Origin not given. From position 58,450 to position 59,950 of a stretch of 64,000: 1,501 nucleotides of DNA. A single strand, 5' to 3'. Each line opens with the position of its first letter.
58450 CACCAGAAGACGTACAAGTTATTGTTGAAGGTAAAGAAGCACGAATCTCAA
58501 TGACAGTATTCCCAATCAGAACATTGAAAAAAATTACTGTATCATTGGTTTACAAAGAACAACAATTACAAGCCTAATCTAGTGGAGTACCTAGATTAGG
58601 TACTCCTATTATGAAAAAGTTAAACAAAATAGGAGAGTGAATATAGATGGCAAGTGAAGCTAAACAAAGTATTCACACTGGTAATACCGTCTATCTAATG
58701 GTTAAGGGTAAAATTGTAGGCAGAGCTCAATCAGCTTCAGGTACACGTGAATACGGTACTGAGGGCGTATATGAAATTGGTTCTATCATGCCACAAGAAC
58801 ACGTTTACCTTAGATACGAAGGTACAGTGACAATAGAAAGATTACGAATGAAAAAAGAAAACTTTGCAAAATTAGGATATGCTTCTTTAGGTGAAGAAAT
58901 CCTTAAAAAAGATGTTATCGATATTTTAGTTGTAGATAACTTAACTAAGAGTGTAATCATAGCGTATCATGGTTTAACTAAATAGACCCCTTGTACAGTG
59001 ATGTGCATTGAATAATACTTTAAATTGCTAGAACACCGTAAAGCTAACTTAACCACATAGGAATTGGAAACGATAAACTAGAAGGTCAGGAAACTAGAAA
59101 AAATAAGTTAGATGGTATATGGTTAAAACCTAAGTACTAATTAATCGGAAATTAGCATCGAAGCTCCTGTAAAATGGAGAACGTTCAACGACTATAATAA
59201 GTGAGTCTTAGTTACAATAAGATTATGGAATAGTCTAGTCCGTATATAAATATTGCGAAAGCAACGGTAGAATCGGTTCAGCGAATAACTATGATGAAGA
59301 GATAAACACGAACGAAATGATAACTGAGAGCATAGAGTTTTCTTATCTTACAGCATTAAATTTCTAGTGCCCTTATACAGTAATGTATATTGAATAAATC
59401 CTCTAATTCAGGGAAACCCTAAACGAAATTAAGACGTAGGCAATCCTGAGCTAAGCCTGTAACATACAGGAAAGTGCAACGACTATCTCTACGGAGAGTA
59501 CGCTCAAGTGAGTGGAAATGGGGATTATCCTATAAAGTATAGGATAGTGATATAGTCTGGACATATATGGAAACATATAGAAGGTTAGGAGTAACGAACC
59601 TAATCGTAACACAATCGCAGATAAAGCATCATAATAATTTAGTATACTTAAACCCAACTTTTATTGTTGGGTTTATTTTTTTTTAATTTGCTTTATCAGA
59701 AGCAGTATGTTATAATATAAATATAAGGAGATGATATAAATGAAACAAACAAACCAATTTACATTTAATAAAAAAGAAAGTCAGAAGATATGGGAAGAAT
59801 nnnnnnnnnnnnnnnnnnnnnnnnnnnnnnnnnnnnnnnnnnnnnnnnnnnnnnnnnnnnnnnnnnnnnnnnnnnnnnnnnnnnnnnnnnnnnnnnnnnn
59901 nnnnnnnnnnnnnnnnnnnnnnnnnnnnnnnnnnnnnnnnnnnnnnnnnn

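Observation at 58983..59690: Two tandem ORF-less group-I-like ribozyme cores lie directly after the tail tube stop codon, each starting with the same 30-nt motif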

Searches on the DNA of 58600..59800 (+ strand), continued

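Call 70: search_dna_similar(query=window:59276-59356:+, collection=phages, mode=distant, max_rows=40, max_evalue=0.001)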
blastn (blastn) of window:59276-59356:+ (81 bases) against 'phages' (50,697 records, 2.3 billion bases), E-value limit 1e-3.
Records with a match: 7; places in all: 7; records where one place covers at least 80% of the query: 3.
Best place of each record, by identity: 95-99% 2; 80-90% 1; 60-80% 4.
By first word of the organism name: Staphylococcus 7.
By host as written in the record: Staphylococcus sp. ATCC 25923 2; Staphylococcus aureus ATCC 25923 2; - 1; Staphylococcus saprophyticus 101 1; Staphylococcus aureus 1.
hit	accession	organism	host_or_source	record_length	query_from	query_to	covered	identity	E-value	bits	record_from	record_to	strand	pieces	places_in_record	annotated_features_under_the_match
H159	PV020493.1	Staphylococcus phage RSM-J51Sa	-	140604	1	81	100%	98.8%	2e-32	142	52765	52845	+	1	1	record has no annotation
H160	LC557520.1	Staphylococcus phage vB_SsapH-Golestan101-M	Staphylococcus saprophyticus 101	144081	1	81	100%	98.8%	2e-32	142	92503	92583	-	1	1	none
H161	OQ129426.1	Staphylococcus phage vB_SauM_JDF86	Staphylococcus aureus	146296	1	81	100%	82.7%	5e-15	84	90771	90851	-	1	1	putative tail tube protein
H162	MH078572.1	Staphylococcus phage phiSA_BS1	Staphylococcus sp. ATCC 25923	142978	6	63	72%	79.3%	3e-5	52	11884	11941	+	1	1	hypothetical protein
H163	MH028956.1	Staphylococcus phage phiSA_BS2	Staphylococcus aureus ATCC 25923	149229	6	63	72%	79.3%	3e-5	52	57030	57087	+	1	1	hypothetical protein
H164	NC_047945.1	Staphylococcus phage phiSA_BS1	Staphylococcus sp. ATCC 25923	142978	6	63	72%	79.3%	3e-5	52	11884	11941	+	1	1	virion structural protein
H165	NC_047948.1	Staphylococcus phage phiSA_BS2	Staphylococcus aureus ATCC 25923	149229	6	63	72%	79.3%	3e-5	52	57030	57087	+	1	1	virion structural protein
